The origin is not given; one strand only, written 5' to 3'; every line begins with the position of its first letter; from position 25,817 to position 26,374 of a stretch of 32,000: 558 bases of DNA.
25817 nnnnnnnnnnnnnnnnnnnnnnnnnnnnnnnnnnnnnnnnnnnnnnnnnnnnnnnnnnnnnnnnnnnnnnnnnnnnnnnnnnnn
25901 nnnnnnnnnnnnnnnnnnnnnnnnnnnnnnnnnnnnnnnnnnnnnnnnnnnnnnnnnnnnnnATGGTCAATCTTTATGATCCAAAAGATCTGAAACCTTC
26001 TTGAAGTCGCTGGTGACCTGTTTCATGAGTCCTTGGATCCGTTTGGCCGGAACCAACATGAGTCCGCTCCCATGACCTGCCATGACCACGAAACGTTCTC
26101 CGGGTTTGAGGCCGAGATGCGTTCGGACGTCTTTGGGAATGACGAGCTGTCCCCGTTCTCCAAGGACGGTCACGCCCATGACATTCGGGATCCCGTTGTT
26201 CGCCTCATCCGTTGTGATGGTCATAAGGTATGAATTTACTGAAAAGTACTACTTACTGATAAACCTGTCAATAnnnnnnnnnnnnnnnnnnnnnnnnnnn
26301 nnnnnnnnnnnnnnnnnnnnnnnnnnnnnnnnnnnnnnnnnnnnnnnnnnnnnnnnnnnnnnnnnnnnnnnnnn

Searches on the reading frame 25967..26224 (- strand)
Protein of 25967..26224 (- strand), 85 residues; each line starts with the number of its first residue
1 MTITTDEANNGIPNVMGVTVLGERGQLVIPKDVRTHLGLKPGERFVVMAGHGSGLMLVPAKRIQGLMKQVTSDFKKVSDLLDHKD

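Call 43: search_protein_families(library=pfam, proteins=[window:25967-26224:-])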
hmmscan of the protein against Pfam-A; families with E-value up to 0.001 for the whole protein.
window:25967-26224:- (85 aa): 1 family
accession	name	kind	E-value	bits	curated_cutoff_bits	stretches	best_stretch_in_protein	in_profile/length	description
PF04014.23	MazE_antitoxin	-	7.7e-08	32.6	24.7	1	20-63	3-46/48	Antidote-toxin recognition MazE, bacterial antitoxin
